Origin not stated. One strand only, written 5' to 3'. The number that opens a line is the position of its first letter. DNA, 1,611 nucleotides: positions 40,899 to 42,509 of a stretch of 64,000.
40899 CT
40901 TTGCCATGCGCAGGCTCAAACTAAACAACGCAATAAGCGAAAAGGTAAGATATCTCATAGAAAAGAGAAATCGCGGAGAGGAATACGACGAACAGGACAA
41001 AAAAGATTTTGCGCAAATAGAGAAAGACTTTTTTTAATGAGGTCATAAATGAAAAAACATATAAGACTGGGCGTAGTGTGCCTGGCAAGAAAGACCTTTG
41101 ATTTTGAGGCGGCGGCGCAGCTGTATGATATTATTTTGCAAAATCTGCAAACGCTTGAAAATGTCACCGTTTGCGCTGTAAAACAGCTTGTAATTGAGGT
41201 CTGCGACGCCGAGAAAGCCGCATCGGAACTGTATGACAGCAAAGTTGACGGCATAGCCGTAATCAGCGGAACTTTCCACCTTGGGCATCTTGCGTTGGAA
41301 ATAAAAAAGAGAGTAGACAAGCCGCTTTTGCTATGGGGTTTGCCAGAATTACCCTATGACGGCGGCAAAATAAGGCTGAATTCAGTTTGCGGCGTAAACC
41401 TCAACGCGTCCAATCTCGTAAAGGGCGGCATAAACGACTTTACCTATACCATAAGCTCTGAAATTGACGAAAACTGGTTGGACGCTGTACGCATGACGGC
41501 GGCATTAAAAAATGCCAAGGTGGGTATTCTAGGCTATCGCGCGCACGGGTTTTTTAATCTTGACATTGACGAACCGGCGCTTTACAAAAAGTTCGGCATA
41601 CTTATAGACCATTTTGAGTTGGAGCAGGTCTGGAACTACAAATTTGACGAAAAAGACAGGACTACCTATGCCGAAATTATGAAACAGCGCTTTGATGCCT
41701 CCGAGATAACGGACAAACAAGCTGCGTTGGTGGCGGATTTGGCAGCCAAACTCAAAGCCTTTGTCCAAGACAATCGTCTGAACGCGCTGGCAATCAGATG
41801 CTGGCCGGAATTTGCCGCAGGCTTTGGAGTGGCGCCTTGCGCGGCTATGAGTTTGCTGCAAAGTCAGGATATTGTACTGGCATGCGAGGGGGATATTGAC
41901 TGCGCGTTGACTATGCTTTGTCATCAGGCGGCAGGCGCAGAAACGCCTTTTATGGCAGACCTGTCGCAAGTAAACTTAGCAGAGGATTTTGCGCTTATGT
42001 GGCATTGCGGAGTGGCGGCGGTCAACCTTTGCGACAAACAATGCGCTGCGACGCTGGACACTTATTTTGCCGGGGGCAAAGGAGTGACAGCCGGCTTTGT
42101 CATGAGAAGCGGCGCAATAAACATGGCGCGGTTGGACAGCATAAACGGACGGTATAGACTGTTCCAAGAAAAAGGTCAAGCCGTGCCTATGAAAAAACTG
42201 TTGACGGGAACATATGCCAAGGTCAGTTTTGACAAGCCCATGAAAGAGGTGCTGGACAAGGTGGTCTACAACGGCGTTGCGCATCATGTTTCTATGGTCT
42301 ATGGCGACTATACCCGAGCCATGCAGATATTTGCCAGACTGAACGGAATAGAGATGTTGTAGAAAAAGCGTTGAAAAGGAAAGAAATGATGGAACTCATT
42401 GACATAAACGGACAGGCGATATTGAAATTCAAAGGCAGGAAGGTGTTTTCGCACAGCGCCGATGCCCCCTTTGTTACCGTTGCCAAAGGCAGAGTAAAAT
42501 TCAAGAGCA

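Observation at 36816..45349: Seven-gene glycoside locus that follows the logic of sulfoglycolysis (yih-type) clusters but uses non-orthologous enzymes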

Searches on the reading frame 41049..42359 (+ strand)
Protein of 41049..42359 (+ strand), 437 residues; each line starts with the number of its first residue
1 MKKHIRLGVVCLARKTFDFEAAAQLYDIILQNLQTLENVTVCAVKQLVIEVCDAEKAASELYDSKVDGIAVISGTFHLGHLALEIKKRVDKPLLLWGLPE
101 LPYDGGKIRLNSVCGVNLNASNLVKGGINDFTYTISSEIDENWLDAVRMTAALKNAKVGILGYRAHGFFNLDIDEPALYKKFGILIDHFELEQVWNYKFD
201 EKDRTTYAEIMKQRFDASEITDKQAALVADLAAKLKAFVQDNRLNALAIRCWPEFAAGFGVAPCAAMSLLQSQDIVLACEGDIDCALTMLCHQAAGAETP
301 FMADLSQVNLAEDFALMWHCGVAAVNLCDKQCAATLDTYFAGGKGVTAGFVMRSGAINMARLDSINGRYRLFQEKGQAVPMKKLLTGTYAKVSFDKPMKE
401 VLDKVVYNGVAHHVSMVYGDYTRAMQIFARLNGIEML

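Call 5: search_protein_families(library=pfam, proteins=[window:41049-42359:+], max_evalue=0.01)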
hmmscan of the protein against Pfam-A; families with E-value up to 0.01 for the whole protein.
window:41049-42359:+ (437 aa): 2 families
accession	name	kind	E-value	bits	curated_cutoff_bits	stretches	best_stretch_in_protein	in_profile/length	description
PF02952.23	Fucose_iso_C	-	1e-06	28.9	29.3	1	329-435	24-138/143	L-fucose isomerase, C-terminal domain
PF11762.14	Arabinose_Iso_C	-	2.1e-05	24.8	25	1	311-435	15-144/144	L-arabinose isomerase C-terminal domain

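Call 6: search_protein_families(library=ncbifam, proteins=[window:41049-42359:+], max_evalue=0.01)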
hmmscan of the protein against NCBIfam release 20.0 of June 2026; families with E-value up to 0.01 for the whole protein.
window:41049-42359:+ (437 aa): 2 families
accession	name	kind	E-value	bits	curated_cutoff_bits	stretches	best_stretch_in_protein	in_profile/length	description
NF048012.1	SlpQosIsomSftI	equivalog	1.1e-64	218.9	700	1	10-435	7-439/443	sulfoquinovose isomerase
NF002795.0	PRK02929.1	equivalog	0.00013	20.8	622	1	136-436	157-472/499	L-arabinose isomerase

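Call 29: search_solved_structures(query=window:41049-42359:+, max_evalue=0.01, show_alignments=1)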
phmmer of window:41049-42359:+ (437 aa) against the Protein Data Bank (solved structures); distinct sequences matched with E-value up to 0.01: 0.

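Call 51: find_homologous_proteins(query=window:41049-42359:+, max_evalue=1e-20)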
Query window:41049-42359:+ (437 aa): 1397 proteins with E <= 1e-20 among 8000 candidates; the best 120 are listed.
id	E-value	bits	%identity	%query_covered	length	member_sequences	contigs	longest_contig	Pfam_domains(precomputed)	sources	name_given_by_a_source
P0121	9.0e-292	985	100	100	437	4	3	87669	PF02952.24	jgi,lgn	jgi:L-fucose isomerase-like protein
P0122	8.3e-251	850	85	100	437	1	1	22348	PF02952.24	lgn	-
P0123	4.1e-249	845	84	100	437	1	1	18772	PF02952.24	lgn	-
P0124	2.3e-245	833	83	100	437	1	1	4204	PF02952.24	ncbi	-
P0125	7.7e-241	818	81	100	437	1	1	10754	PF02952.24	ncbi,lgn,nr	ncbi:MAG: fucose isomerase [Clostridia bacterium]|nr:fucose isomerase [Clostridia bacterium]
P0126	1.4e-227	774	77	100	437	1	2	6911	PF02952.24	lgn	-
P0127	2.7e-218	743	73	100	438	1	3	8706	-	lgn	-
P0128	1.0e-211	722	71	100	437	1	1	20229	PF02952.24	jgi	jgi:L-fucose isomerase-like protein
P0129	2.6e-211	720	71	100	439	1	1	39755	PF02952.24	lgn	-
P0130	1.7e-210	718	69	100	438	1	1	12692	PF02952.24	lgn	-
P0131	5.4e-201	686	70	100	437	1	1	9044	PF02952.24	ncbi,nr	ncbi:MAG: fucose isomerase [Clostridia bacterium]|nr:fucose isomerase [Clostridia bacterium]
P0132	4.6e-199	680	68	99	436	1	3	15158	-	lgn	-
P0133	7.9e-199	679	69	100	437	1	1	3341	PF02952.24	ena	-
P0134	9.3e-199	679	67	100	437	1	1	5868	PF02952.24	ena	-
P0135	1.0e-198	679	68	100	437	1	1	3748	PF02952.24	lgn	-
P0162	1.5e-192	659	64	100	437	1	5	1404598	PF02952.24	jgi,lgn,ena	jgi:L-fucose isomerase-like protein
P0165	6.5e-192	656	65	99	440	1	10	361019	-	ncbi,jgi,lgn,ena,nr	ncbi:MAG TPA: fucose isomerase [Clostridiales bacterium]|nr:fucose isomerase [Clostridiales bacteriu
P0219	2.0e-180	619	61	100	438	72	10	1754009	PF02952.24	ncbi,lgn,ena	ncbi:MAG: L-fucose/L-arabinose isomerase family protein [Acutalibacteraceae bacterium]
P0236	4.0e-175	601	59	100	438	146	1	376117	-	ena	-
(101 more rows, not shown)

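Call 71: find_encoding_contigs(protein=P0219, flank=10000, max_places=1)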
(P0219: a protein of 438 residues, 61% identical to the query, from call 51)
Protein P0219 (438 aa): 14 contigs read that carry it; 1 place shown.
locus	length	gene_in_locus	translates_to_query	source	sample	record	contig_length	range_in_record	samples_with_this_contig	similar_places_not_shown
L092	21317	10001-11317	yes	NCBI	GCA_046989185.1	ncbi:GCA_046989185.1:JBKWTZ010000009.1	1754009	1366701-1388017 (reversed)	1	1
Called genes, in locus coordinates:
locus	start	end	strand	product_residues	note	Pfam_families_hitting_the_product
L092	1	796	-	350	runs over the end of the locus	-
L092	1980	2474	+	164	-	PF10706:Aminoglyc_resit, PF14907:NTP_transf_5 (weak)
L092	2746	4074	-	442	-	PF23750:RsgI_M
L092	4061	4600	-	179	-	PF08281:Sigma70_r4_2 (faint), PF04542:Sigma70_r2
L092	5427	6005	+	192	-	PF07638:Sigma70_ECF (faint), PF04542:Sigma70_r2 (weak), PF08281:Sigma70_r4_2, PF04545:Sigma70_r4, PF13936:HTH_38 (weak), PF00196:GerE (weak)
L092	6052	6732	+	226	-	-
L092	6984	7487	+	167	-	PF02502:LacAB_rpiB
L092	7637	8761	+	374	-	PF00465:Fe-ADH, PF13685:Fe-ADH_2, PF25137:ADH_Fe_C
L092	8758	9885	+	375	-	PF12802:MarR_2 (weak), PF00480:ROK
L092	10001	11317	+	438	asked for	PF02952:Fucose_iso_C (weak)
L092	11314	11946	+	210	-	PF16161:DUF4867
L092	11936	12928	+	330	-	PF00892:EamA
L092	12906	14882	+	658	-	PF01055:Glyco_hydro_31_2nd, PF21365:Glyco_hydro_31_3rd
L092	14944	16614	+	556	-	PF07690:MFS_1, PF13347:MFS_2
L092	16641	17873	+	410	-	PF00135:COesterase, PF20434:BD-FAE, PF07859:Abhydrolase_3, PF00135:COesterase (weak)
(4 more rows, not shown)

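Call 72: find_encoding_contigs(protein=P0162, flank=10000, max_places=1)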
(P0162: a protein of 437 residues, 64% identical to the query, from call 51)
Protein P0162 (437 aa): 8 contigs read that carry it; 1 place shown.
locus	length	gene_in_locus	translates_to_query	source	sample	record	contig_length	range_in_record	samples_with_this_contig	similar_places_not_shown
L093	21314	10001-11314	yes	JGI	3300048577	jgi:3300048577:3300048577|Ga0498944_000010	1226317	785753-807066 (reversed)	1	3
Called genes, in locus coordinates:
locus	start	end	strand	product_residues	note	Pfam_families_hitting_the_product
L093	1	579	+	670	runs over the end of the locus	PF01055:Glyco_hydro_31_2nd, PF21365:Glyco_hydro_31_3rd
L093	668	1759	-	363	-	PF01408:GFO_IDH_MocA, PF02894:GFO_IDH_MocA_C, PF22725:GFO_IDH_MocA_C3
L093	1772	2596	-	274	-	-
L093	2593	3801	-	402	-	PF01979:Amidohydro_1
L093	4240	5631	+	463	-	PF01547:SBP_bac_1, PF13416:SBP_bac_8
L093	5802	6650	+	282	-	PF00528:BPD_transp_1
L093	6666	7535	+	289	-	PF00528:BPD_transp_1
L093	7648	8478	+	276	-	PF00456:Transketolase_N, PF13292:DXP_synthase_N (weak), PF00676:E1_dh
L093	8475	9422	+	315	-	PF02779:Transket_pyr, PF17147:PFOR_II (faint), PF02780:Transketolase_C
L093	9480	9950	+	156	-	PF02502:LacAB_rpiB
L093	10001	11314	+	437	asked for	PF02952:Fucose_iso_C (weak)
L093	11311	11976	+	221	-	PF16161:DUF4867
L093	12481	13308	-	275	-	PF01048:PNP_UDP_1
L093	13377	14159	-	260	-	PF01925:TauE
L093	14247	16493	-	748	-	PF12228:DUF3604 (faint)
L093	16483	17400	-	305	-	PF02653:BPD_transp_2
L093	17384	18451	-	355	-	PF02653:BPD_transp_2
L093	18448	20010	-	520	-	PF00005:ABC_tran, PF13304:AAA_21 (faint), PF00005:ABC_tran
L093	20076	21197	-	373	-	PF02608:Bmp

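Call 83: find_encoding_contigs(protein=P0236, flank=10000, max_places=1)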
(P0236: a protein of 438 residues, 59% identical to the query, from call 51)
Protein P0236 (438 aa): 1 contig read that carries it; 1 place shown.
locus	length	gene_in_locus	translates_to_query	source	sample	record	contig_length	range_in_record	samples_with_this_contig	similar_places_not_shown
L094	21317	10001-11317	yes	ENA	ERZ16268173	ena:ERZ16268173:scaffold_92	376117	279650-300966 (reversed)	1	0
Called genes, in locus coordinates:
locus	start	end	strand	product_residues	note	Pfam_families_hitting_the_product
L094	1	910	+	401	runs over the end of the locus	PF00005:ABC_tran, PF02463:SMC_N (weak), PF13304:AAA_21 (weak), PF00005:ABC_tran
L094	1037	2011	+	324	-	PF06144:DNA_pol3_delta, PF21694:DNA_pol3_delta_C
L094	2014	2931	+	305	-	-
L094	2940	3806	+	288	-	PF02457:DAC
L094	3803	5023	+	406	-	PF06245:DUF1015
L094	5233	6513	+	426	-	PF00696:AA_kinase, PF01842:ACT, PF22468:ACT_9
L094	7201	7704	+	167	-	PF02502:LacAB_rpiB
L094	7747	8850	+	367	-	PF00465:Fe-ADH, PF13685:Fe-ADH_2, PF25137:ADH_Fe_C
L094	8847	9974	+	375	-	PF00480:ROK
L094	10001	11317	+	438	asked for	-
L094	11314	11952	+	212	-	PF16161:DUF4867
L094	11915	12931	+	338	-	PF00892:EamA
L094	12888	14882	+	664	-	PF01055:Glyco_hydro_31_2nd, PF21365:Glyco_hydro_31_3rd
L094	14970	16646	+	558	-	PF07690:MFS_1, PF13347:MFS_2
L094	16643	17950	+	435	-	PF00135:COesterase, PF20434:BD-FAE, PF07859:Abhydrolase_3, PF00135:COesterase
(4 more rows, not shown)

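Call 84: find_encoding_contigs(protein=P0165, flank=10000, max_places=1)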
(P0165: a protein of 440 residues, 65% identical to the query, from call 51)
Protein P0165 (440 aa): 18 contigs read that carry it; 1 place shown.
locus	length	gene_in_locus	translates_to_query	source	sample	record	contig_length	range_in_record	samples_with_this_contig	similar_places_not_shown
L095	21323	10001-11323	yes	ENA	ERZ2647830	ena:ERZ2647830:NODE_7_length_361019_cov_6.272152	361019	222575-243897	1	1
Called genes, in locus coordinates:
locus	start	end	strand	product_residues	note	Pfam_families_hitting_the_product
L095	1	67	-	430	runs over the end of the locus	PF01546:Peptidase_M20, PF07687:M20_dimer (faint)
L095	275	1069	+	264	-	-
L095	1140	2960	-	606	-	PF00009:GTP_EFTU, PF01926:MMR_HSR1 (weak), PF22042:EF-G_D2, PF03144:GTP_EFTU_D2, PF14492:EFG_III (weak), PF00679:EFG_C, PF21018:BipA_C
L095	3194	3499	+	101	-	PF01527:HTH_Tnp_1 (weak)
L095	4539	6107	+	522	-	PF02384:N6_Mtase, PF07669:Eco57I (weak)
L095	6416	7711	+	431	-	PF01266:DAO (weak), PF01494:FAD_binding_3 (faint), PF05834:Lycopene_cycl (faint), PF13450:NAD_binding_8 (weak)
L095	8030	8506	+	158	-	PF02502:LacAB_rpiB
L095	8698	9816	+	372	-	PF00465:Fe-ADH, PF13685:Fe-ADH_2, PF25137:ADH_Fe_C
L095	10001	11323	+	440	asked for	-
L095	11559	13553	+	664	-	PF01055:Glyco_hydro_31_2nd, PF21365:Glyco_hydro_31_3rd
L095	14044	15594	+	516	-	PF13347:MFS_2, PF07690:MFS_1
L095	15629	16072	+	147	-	PF19789:DUF6273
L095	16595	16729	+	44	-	PF00468:Ribosomal_L34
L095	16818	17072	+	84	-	PF00825:Ribonuclease_P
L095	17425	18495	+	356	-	PF02096:60KD_IMP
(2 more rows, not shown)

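Call 98: predict_structure(alignment_id=A2)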
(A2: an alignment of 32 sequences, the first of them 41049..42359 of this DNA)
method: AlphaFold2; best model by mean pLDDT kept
length: 437 residues; sequences in the alignment: 32
mean_pLDDT: 90.4   pTM: 0.91
mean pLDDT of the five models: 90.4, 88.6, 87.6, 86.9, 86.6
residues with pLDDT >= 90: 308; 70-90: 106; 50-70: 21; < 50: 2
segments of 3 or more residues with pLDDT < 50: none
pLDDT, mean of each block of 10 residues (from residue 1): 95 86 91 95 95 96 97 85 94 93 61 86 93 95 98 94 66 79 92 93 96 90 93 97 94 79 91 91 93 94 91 92 88 81 78 95 90 96 87 96 93 92 97 95
secondary structure, 60 per line:
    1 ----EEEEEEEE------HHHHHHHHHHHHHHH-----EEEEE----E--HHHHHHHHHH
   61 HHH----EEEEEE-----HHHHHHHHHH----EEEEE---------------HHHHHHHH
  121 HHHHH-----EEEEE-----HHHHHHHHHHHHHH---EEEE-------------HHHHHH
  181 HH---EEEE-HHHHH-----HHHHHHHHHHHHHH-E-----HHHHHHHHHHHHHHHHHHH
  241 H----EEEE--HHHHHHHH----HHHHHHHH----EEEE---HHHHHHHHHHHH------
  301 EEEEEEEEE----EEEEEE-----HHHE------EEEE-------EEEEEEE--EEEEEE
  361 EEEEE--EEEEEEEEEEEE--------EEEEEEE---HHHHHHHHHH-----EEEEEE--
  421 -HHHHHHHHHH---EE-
elements in order: E5-12 H19-33 E39-43 H51-63 E68-73 H79-88 E93-97 H113-125 E131-135 H141-154 E158-161 H175-182 E186-189 H191-195 H201-214 H222-241 E246-249 H252-259 H264-271 E276-279 H283-294 E301-309 E314-319 E335-338 E346-352 E355-365 E368-379 E388-394 H398-407 E413-418 H422-431

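Call 101: fold_search(model_id=the predicted structure, library=pdb)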
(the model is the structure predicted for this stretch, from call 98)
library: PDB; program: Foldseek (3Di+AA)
matches with E <= 10: 1657; with E <= 0.001: 85
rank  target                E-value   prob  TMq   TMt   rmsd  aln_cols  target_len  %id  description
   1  7cxo_B                1.3e-27  1.00  0.85  0.76   3.5       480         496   18  Crystal structure of Arabinose isomerase from hybrid AI10 (released 2021-09-08)
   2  7cxo_A                2.0e-27  1.00  0.86  0.77   3.6       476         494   18  Crystal structure of Arabinose isomerase from hybrid AI10 (released 2021-09-08)
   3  7chl_F                3.1e-27  1.00  0.86  0.76   3.7       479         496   19  Crystal structure of hybrid Arabinose isomerase AI-10 (released 2021-10-20)
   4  7chl_A                1.9e-26  1.00  0.86  0.76   3.7       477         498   18  Crystal structure of hybrid Arabinose isomerase AI-10 (released 2021-10-20)
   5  7cxo_F                2.2e-26  1.00  0.86  0.77   3.6       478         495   18  Crystal structure of Arabinose isomerase from hybrid AI10 (released 2021-09-08)
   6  4r1o_E                6.6e-26  1.00  0.86  0.77   3.5       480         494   16  Crystal Structure of Thermophilic Geobacillus kaustophilus L-Arabinose isomerase (released 2015-08-12)
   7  4r1o_A                6.6e-26  1.00  0.85  0.76   3.8       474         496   17  Crystal Structure of Thermophilic Geobacillus kaustophilus L-Arabinose isomerase (released 2015-08-12)
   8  7cxo_C                7.4e-26  1.00  0.85  0.77   3.7       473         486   18  Crystal structure of Arabinose isomerase from hybrid AI10 (released 2021-09-08)
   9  7cyy_F                9.3e-26  1.00  0.84  0.75   3.7       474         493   15  Crystal structure of Arabinose isomerase from hybrid AI8 with Adonitol (released 2021-09-08)
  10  7chl_B                9.3e-26  1.00  0.85  0.76   3.7       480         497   18  Crystal structure of hybrid Arabinose isomerase AI-10 (released 2021-10-20)
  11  4r1p_F                1.0e-25  1.00  0.86  0.77   3.6       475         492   16  Crystal Structure of Thermophilic Geobacillus kaustophilus L-Arabinose isomerase with Mn2+ (released 2015-08-12)
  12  4r1o_F                1.1e-25  1.00  0.86  0.77   3.7       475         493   17  Crystal Structure of Thermophilic Geobacillus kaustophilus L-Arabinose isomerase (released 2015-08-12)
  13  4r1o_B                1.2e-25  1.00  0.86  0.77   3.6       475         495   16  Crystal Structure of Thermophilic Geobacillus kaustophilus L-Arabinose isomerase (released 2015-08-12)
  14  4r1p_B                1.2e-25  1.00  0.85  0.77   3.7       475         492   16  Crystal Structure of Thermophilic Geobacillus kaustophilus L-Arabinose isomerase with Mn2+ (released 2015-08-12)
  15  4f2d_A                3.5e-25  1.00  0.85  0.76   3.7       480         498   18  Crystal Structure of Escherichia coli L-arabinose Isomerase (ECAI) complexed with Ribitol (released 2012-05-30)
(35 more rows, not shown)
